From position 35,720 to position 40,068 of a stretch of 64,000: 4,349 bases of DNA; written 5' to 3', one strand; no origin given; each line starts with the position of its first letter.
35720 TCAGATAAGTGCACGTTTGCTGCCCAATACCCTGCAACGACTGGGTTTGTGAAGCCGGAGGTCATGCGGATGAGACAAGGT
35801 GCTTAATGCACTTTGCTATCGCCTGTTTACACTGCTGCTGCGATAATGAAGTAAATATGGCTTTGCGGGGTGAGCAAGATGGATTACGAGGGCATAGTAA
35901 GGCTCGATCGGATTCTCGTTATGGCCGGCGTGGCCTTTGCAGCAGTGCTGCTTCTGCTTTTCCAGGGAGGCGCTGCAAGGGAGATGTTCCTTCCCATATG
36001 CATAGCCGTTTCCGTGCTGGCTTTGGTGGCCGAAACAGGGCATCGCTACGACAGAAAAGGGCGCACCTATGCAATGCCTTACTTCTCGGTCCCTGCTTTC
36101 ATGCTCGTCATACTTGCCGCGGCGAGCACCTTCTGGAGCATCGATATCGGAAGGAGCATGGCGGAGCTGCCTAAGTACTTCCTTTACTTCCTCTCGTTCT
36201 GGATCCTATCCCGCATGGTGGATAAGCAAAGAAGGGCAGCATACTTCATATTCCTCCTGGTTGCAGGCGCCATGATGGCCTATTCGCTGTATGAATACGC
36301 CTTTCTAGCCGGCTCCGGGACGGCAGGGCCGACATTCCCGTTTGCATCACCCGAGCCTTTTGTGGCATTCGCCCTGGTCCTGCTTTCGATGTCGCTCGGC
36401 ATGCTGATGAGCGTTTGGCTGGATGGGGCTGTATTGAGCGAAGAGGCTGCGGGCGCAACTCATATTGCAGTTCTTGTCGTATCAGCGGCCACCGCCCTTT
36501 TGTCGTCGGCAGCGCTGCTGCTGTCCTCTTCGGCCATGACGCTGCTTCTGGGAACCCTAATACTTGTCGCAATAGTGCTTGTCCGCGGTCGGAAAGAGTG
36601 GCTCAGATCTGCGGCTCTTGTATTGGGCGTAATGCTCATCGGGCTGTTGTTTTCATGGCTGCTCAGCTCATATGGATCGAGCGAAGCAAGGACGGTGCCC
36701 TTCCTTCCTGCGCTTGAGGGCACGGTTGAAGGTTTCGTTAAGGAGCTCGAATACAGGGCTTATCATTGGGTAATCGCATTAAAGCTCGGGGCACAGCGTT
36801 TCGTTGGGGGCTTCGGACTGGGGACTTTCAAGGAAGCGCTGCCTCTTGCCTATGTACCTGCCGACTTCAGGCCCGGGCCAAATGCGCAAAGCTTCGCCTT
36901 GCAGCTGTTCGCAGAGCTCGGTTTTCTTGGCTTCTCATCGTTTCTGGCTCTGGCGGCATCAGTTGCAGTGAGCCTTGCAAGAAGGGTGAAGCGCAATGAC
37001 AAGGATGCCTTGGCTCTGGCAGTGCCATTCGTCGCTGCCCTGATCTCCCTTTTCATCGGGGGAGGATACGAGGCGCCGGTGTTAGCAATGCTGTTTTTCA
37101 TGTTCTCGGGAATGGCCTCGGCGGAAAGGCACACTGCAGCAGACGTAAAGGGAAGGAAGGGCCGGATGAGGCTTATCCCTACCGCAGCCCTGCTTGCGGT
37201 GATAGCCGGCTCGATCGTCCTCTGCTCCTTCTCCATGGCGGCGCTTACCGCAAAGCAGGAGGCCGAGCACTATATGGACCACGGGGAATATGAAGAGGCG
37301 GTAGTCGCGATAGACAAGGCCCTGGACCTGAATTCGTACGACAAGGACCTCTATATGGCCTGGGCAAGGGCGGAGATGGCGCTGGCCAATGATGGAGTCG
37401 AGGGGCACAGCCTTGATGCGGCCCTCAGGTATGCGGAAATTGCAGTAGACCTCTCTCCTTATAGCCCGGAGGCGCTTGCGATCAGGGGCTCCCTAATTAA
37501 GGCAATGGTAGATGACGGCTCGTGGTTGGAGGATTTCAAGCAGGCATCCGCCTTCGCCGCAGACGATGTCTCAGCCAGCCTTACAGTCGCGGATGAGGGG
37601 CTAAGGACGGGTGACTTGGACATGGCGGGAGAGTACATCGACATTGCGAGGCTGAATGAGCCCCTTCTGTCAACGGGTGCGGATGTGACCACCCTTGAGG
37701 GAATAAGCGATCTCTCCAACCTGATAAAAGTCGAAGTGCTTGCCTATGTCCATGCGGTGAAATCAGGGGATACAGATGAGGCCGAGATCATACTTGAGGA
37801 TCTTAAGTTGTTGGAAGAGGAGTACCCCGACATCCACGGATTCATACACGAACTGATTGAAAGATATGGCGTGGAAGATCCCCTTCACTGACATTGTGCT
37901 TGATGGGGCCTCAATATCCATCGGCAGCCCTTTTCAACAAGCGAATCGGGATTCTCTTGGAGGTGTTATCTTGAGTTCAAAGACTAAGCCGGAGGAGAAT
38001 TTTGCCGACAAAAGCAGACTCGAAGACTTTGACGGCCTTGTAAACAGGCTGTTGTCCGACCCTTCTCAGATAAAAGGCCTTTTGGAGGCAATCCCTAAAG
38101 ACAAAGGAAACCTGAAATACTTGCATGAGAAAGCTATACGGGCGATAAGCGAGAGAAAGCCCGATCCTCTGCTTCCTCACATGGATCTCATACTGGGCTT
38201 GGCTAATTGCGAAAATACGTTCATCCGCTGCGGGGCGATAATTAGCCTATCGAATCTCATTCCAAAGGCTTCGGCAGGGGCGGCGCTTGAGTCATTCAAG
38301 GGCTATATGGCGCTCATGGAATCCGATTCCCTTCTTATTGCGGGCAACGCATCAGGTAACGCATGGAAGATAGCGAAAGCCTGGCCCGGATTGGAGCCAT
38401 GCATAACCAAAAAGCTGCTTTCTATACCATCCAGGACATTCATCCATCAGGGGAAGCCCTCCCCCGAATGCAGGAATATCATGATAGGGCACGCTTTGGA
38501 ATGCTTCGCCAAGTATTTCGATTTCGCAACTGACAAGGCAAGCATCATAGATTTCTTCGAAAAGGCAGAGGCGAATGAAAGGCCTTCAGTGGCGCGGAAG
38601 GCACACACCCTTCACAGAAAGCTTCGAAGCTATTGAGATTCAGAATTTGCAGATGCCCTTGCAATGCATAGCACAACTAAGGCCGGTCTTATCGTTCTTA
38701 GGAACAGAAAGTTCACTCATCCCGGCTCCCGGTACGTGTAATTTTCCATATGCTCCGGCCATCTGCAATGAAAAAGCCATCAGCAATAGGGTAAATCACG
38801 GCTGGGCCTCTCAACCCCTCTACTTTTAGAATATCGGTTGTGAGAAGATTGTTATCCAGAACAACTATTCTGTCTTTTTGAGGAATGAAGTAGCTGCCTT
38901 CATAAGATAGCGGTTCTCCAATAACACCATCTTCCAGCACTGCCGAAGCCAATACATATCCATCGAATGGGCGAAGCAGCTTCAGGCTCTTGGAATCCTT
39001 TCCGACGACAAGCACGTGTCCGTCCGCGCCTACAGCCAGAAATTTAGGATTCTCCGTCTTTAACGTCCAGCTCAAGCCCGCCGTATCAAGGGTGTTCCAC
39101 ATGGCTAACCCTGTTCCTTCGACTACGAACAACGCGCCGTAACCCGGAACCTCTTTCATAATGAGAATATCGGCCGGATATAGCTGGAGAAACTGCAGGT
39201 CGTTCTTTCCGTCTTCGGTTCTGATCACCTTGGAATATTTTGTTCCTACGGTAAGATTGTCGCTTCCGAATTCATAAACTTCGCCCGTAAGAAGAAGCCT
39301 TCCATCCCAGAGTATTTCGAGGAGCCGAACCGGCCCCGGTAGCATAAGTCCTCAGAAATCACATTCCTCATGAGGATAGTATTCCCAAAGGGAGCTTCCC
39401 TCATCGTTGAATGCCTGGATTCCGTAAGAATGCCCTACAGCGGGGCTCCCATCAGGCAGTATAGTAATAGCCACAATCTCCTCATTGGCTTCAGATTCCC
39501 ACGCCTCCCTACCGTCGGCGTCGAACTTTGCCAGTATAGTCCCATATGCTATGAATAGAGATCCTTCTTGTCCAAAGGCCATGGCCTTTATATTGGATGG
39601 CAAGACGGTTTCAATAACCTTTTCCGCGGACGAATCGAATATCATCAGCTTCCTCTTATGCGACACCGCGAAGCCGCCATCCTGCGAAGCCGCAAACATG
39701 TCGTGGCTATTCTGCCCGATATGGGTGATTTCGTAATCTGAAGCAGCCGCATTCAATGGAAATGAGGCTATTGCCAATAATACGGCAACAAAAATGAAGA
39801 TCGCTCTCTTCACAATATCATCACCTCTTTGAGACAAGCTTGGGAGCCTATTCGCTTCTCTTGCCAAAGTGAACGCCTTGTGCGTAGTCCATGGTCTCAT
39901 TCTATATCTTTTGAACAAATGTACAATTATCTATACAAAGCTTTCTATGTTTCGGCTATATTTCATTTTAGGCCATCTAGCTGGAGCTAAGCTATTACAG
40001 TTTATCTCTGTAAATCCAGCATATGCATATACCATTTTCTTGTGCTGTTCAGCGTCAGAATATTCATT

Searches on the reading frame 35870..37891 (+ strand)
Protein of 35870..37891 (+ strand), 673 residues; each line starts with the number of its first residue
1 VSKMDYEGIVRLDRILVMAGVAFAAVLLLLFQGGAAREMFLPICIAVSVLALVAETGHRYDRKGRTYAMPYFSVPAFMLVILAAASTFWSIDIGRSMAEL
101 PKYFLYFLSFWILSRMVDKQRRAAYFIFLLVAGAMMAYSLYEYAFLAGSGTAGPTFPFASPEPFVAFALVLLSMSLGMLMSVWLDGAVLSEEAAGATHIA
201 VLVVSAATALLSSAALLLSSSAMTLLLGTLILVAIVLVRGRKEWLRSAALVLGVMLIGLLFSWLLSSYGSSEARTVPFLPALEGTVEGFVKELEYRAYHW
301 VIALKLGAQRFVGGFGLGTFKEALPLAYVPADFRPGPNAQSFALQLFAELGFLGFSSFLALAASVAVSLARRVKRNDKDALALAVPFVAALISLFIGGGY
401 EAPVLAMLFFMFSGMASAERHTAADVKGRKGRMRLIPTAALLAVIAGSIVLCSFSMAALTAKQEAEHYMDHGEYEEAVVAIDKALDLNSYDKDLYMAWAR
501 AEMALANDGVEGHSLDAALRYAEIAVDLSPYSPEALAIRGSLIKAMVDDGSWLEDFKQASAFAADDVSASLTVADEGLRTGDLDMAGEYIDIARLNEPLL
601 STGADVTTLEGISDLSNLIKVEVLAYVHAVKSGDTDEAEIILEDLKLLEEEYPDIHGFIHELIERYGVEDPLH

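Call 26: search_protein_families(library=pfam, proteins=[window:35870-37891:+], max_evalue=0.001)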
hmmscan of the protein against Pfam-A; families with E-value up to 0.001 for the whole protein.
window:35870-37891:+ (673 aa): 2 families
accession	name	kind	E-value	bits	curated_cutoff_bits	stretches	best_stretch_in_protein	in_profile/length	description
PF04932.20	Wzy_C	-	4.8e-12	46.3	31.7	1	208-359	2-149/149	O-Antigen ligase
PF13428.12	TPR_14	-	0.0008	20.3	23.5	0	465-501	8-44/44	Tetratricopeptide repeat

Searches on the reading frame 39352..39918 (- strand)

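Call 26: search_protein_families(library=pfam, proteins=[window:39352-39918:-], max_evalue=0.001)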
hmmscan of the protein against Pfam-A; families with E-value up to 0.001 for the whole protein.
window:39352-39918:- (188 aa): 1 family
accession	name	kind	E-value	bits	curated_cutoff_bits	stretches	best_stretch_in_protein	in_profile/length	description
PF16819.11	DUF5074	-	0.0002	21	27.2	1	69-147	143-226/353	Domain of unknown function (DUF5074)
